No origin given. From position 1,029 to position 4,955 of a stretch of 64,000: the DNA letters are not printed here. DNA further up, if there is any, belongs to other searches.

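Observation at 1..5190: Candidate integrated accessory/defence module next to gap: AlpA-like HTH, PD-(D/E)xK-like protein and a 1208-aa HTH protein, flanked by an 11-bp direct repeat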

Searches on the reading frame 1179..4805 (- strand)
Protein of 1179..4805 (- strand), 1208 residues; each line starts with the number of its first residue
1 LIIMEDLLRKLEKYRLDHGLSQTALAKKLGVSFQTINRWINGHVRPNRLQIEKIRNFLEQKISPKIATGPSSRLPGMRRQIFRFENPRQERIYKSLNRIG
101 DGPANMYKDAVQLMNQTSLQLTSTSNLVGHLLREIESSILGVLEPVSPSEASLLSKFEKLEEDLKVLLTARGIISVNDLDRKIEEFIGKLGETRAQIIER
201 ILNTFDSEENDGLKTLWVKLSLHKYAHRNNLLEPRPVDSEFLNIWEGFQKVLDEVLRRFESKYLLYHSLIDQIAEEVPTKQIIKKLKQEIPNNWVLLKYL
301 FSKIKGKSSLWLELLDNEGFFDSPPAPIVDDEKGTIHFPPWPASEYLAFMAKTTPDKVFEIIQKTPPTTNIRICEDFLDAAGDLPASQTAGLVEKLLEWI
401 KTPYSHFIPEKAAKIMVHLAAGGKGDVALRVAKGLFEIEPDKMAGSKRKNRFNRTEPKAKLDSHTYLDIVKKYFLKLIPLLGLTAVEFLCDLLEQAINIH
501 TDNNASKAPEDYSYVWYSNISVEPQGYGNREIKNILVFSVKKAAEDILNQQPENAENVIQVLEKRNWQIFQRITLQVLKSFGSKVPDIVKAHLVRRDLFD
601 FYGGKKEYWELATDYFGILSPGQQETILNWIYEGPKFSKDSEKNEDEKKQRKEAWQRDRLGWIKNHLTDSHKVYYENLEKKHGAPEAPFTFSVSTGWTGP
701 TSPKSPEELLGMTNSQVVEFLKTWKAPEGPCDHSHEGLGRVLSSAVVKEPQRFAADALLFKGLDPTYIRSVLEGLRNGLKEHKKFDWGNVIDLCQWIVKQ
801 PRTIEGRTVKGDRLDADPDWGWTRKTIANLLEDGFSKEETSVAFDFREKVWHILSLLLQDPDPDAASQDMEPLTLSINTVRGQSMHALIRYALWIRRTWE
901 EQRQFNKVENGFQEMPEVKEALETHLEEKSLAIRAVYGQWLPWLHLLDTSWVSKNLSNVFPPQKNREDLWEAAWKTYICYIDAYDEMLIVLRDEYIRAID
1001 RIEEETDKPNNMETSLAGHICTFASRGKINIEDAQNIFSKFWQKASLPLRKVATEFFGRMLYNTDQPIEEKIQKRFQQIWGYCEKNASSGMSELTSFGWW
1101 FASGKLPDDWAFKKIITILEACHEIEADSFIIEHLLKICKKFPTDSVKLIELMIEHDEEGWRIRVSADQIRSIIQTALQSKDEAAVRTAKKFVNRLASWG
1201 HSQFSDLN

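Call 7: search_protein_families(library=pfam, proteins=[window:1179-4805:-], max_evalue=0.1)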
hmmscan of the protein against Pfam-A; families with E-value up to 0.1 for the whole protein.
window:1179-4805:- (1208 aa): 12 families
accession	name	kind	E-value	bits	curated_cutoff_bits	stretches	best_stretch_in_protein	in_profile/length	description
PF01381.28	HTH_3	-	1.4e-11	44.7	23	1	11-58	1-48/55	Helix-turn-helix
PF13384.12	HTH_23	-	2.2e-05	24.6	24.6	1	15-41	13-39/50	Homeodomain-like domain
PF13560.12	HTH_31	-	4.9e-05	24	27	1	8-52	3-48/64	Helix-turn-helix domain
PF13443.12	HTH_26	-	5.6e-05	23.7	22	1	10-57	1-49/63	Cro/C1-type HTH DNA-binding domain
PF15943.11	YdaS_toxin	-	0.00028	21.1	30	1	21-54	10-46/65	Bacterial toxin YdaS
PF13518.12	HTH_28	-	0.0028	18.1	25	1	17-41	10-34/52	Helix-turn-helix domain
PF12844.13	HTH_19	-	0.029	14.7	30.2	0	10-60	3-53/64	Helix-turn-helix domain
PF13412.12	HTH_24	-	0.03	14.3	21.9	0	19-38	17-36/48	Winged helix-turn-helix DNA-binding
PF13551.12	HTH_29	-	0.058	13.9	28.1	0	16-41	8-34/64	Winged helix-turn helix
PF08279.18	HTH_11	-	0.068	13.5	25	0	16-40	11-36/55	HTH domain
PF13542.12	HTH_Tnp_ISL3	-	0.076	12.9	27.4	0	16-44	24-51/51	Helix-turn-helix domain of transposase family ISL3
PF13936.12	HTH_38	-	0.085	13.1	27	0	16-38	17-39/44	Helix-turn-helix domain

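Call 9: search_protein_families(library=padloc, proteins=[window:1179-4805:-], max_evalue=0.1)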
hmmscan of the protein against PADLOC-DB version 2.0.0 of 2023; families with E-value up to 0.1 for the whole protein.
window:1179-4805:- (1208 aa): 12 families
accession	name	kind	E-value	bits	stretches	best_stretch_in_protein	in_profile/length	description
PDLC04166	Dsr1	-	1.2e-68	229.9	1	269-1183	296-1199/1227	-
PDLC03951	RmrA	-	5.3e-05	20.3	1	10-60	12-62/400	-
PDLC03947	RmrA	-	9.2e-05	19.4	1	10-59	15-64/383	-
PDLC03952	RmrA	-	9.4e-05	19.4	1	10-63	26-79/395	-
PDLC04775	PDC-M69A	-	0.00027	19.4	1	10-59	11-60/113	-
PDLC02926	HTH_VI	-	0.00032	18.9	1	9-59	4-54/92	-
PDLC03954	RmrA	-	0.00039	17.5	1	9-60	13-64/380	-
PDLC03948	RmrA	-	0.0075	13.2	1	11-59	13-61/397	-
PDLC03945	RmrA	-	0.011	12.9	1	10-60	6-56/394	-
PDLC03949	RmrA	-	0.017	12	1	13-60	9-56/363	-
PDLC04760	PDC-M64C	-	0.021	13.2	1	7-62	27-82/93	-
PDLC04133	mad1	-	0.028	12.7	1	20-41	6-27/60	mads_1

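Call 10: search_protein_families(library=ncbifam, proteins=[window:1179-4805:-], max_evalue=0.1)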
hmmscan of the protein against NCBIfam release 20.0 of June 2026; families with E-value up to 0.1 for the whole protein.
window:1179-4805:- (1208 aa): 12 families
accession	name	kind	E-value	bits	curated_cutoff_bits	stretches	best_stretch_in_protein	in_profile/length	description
NF041951.1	phage_RstR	subfamily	3.6e-06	27.2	80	1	9-59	5-55/108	RstR family transcriptional repressor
TIGR00270.2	TIGR00270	equivalog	0.0034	17.2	110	1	3-62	72-131/159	multiprotein bridging factor aMBF1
TIGR03830.1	CxxCG_CxxCG_HTH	subfamily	0.0066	16.3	61.8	1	10-52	69-111/127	type II TA system antitoxin MqsA family protein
NF047948.1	male_kill_WMK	equivalog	0.0098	15.4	300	1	9-45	8-44/300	WO male-killing family protein Wmk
TIGR03070.1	couple_hipB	subfamily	0.012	15.5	71.65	1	11-42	7-38/58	type II toxin-antitoxin system Y4mF family antitoxin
NF052239.1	antitox_spr1629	equivalog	0.015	14.4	335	1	10-59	6-55/377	spr1629 family repressor/antitoxin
NF040522.1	VC1465_fam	subfamily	0.016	15.3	70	1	13-47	3-37/111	VC1465 family Xer recombination activation factor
NF047542.1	telomere_Tap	equivalog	0.018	13.8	600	1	13-61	24-72/695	telomere-associated protein Tap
TIGR02607.1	antidote_HigA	equivalog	0.022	14.6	47.7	0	19-43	20-44/81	HigA family addiction module antitoxin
NF033545.0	transpos_IS630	equivalog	0.025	14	100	0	15-41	7-34/299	IS630 family transposase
NF003162.0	PRK04140.1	equivalog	0.03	13.4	263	1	10-67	130-187/317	transcriptional regulator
NF007257.0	PRK09706.1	subfamily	0.096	12.5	101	0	10-54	9-53/135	transcriptional repressor DicA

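Call 11: search_protein_families(library=phrogs, proteins=[window:1179-4805:-], max_evalue=0.1)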
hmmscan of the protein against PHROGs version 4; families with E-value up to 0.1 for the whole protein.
window:1179-4805:- (1208 aa): 26 families (the best 25 are shown)
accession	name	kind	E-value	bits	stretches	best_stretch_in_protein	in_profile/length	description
phrog_3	-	transcription regulation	9.6e-10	39.8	1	3-61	85-141/430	transcriptional repressor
phrog_8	-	transcription regulation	2.5e-09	38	1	3-58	73-128/346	transcriptional regulator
phrog_2439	-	transcription regulation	8.3e-09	35.8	1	10-62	11-63/367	transcriptional regulator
phrog_2967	-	transcription regulation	2e-08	35.1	1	5-59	9-63/225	transcriptional regulator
phrog_4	-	transcription regulation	2.7e-06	27.6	1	4-58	134-184/400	transcriptional repressor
phrog_2328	-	transcription regulation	9.3e-06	26.5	1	6-57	15-66/128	transcriptional repressor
phrog_296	-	integration and excision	3.1e-05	23.9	1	4-62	225-284/626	DNA transposition protein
phrog_4779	-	transcription regulation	4.8e-05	24.8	1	17-59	13-57/98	transcriptional regulator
phrog_35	-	transcription regulation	0.00013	23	1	11-55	78-124/181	transcriptional repressor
phrog_2104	-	unknown function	0.00029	22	1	11-49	44-82/103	-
phrog_1373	-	transcription regulation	0.001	20.1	1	7-58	64-112/166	transcriptional regulator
phrog_664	-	DNA, RNA and nucleotide metabolism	0.0017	19.2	1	13-55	94-136/210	DNA binding protein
phrog_4151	-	DNA, RNA and nucleotide metabolism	0.0018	19.2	1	17-41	18-42/154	DNA binding protein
phrog_7950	-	transcription regulation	0.0042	18.1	1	10-39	11-40/68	transcriptional repressor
phrog_4836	-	transcription regulation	0.0065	17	1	7-46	76-115/194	CII-like regulator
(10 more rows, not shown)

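Call 14: find_encoding_contigs(protein=window:1182-4805:-, flank=10000, max_places=10)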
Protein window:1182-4805:- (1208 aa): no gene with exactly this product is on record in the collection.

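Call 18: find_homologous_proteins(query=window:1182-4805:-, max_evalue=0.001)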
Query window:1182-4805:- (1208 aa): 10 proteins with E <= 0.001 among 8000 candidates.
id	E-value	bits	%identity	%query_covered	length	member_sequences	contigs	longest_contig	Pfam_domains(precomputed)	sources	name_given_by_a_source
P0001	0.0e+0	2785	100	100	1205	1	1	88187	PF13384.13,PF01381.29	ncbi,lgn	-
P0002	0.0e+0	2250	80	100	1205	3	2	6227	PF01381.29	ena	-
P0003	0.0e+0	2064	72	100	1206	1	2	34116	PF01381.29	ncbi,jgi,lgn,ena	-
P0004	1.2e-294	999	42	99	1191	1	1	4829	PF01381.29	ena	-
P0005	1.2e-185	638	34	90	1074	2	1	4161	-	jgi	-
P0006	1.3e-179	618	33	93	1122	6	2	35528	-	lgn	-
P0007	3.0e-158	547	33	93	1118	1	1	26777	-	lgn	-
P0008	6.0e-158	546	31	95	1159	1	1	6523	-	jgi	jgi:hypothetical protein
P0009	2.8e-107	378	33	64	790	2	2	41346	-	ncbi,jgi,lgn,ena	-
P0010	1.8e-40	157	25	73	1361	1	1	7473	PF07714.24,PF00069.32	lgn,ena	-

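Call 19: find_encoding_contigs(protein=P0001, flank=10000, max_places=6)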
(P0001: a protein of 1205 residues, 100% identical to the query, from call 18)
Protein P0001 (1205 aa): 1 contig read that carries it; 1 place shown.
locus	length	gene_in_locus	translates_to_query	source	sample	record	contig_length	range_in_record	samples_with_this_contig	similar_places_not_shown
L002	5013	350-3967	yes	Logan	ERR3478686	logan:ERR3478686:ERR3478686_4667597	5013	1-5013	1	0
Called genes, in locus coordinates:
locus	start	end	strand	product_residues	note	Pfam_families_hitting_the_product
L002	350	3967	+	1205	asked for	PF01381:HTH_3, PF13384:HTH_23 (faint)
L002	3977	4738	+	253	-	PF20247:DUF6602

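Call 20: find_encoding_contigs(protein=P0003, flank=10000, max_places=6)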
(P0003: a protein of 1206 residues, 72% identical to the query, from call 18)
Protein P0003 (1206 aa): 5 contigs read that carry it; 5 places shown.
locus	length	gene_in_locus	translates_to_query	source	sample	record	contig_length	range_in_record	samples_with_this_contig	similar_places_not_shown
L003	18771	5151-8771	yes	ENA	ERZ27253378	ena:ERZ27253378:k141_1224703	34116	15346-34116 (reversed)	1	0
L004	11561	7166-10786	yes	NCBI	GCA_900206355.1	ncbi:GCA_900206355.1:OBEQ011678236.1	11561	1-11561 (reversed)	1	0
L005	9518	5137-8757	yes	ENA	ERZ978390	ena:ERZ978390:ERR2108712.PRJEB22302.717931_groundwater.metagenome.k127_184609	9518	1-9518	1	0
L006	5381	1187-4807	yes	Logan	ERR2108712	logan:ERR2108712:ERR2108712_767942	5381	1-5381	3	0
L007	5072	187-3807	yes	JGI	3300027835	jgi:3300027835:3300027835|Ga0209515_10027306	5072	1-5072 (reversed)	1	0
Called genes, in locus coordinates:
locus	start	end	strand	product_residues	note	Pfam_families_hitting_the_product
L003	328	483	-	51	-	-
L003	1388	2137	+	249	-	PF12705:PDDEXK_1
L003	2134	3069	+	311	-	PF08279:HTH_11, PF13280:WYL, PF25583:WCX (weak)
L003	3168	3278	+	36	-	-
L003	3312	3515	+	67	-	-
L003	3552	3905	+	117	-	-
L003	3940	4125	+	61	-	-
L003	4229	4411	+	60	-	-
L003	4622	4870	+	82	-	-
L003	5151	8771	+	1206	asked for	PF01381:HTH_3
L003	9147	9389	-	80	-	PF13560:HTH_31, PF12844:HTH_19 (weak), PF01381:HTH_3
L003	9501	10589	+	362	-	PF00356:LacI, PF00532:Peripla_BP_1, PF13407:Peripla_BP_4, PF13377:Peripla_BP_3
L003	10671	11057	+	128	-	-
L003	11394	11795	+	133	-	-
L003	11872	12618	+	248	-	PF13814:Replic_Relax (weak)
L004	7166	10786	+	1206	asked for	PF01381:HTH_3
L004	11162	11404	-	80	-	PF13560:HTH_31, PF12844:HTH_19 (weak), PF01381:HTH_3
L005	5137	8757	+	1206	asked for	PF01381:HTH_3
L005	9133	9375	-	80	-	PF13560:HTH_31, PF12844:HTH_19 (weak), PF01381:HTH_3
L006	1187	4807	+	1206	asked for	PF01381:HTH_3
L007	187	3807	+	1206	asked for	PF01381:HTH_3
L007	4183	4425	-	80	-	PF13560:HTH_31, PF12844:HTH_19 (weak), PF01381:HTH_3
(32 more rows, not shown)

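Call 23: search_solved_structures(query=A1, max_evalue=1, show_alignments=1)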
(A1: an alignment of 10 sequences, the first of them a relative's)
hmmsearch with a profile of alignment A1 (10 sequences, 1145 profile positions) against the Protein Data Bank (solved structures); distinct sequences matched with E-value up to 1: 0.

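Call 26: find_related_loci(query=A2, collection=genome_contigs, flank=10000)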
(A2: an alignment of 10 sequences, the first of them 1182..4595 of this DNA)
Query A2 (1138 aa) in genome_contigs; peptide patterns used: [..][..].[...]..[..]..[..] (x = any residue, [..] = any of these).
66 stretches matched a pattern; 39 encode a relative of the query (tblastn E <= 1e-3); 39 distinct loci.
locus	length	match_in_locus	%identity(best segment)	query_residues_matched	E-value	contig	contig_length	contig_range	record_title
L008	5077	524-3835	41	11-1135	0e+0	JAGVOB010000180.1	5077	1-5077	MAG: Candidatus Omnitrophota bacterium isolate DeMMO3_15 c_000000042697, whole genome shotgun sequence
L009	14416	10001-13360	38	9-1137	0e+0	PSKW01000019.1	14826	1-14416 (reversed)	MAG: Gemmataceae bacterium isolate ERB_16_1 NODE_731_length_14826_cov_10.425361, whole genome shotgun sequence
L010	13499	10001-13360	38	11-1137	0e+0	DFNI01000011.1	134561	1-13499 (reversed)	MAG TPA_asm: Acetothermia bacterium UBA3571 UBA3571_contig_25, whole genome shotgun sequence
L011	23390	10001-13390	36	10-1137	0e+0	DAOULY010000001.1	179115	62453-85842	MAG TPA_asm: Dehalococcoidia bacterium isolate W31_65 k127_541941, whole genome shotgun sequence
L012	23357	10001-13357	35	12-1137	0e+0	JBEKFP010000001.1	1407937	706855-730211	MAG: Candidatus Bathyarchaeia archaeon isolate SPRUCE 232 SPRUCE_232_1, whole genome shotgun sequence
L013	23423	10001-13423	37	1-1137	0e+0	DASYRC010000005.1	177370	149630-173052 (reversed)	MAG TPA_asm: Nitrospiraceae bacterium isolate SMAG_U4501 k141_2910263, whole genome shotgun sequence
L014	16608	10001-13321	32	18-1137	0e+0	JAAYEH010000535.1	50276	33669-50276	MAG: Rhodopirellula sp. isolate AS06rmzACSIP_8 575752_AS06, whole genome shotgun sequence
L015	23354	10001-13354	33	12-1137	0e+0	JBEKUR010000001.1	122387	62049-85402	MAG: Terriglobia bacterium isolate SPRUCE 586 SPRUCE_586_1, whole genome shotgun sequence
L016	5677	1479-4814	34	10-1137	0e+0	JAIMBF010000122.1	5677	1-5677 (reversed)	MAG: Terriglobia bacterium isolate HOT.MB2.42 NODE_10709_length_5677_cov_1009.744286, whole genome shotgun sequence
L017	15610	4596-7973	31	18-1137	3e-173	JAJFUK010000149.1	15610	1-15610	MAG: Actinomycetes bacterium isolate bin.430 k141_2264708, whole genome shotgun sequence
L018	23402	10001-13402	35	10-1137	0e+0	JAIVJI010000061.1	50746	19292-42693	MAG: Acidobacteria bacterium isolate MAG45 MTG45_149, whole genome shotgun sequence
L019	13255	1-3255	31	53-1137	2e-162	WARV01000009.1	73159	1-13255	MAG: Patescibacteria group bacterium isolate AMAZON01 genome_9, whole genome shotgun sequence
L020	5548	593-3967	31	14-1137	3e-148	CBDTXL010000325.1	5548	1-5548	MAG TPA_asm: uncultured bacterium isolate ERR2431955_maxbin2_4 genome assembly, contig: ERZ23878311.13546, whole genome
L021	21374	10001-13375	29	12-1137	1e-143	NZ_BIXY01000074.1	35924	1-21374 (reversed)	Dictyobacter arantiisoli strain Uno17 sequence074, whole genome shotgun sequence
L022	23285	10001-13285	28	16-1137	1e-142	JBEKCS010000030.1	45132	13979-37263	MAG: Acidimicrobiales bacterium isolate SPRUCE 165 SPRUCE_165_30, whole genome shotgun sequence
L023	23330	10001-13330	29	7-1137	2e-139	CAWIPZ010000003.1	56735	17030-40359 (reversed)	MAG: uncultured Acidobacteriaceae bacterium isolate MFD01716.bin.1.180 genome assembly, contig: contig_19515, whole geno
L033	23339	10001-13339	33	9-1137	0e+0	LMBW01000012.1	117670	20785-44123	Fredinandcohnia humi strain DSM 16318 Scaffold12, whole genome shotgun sequence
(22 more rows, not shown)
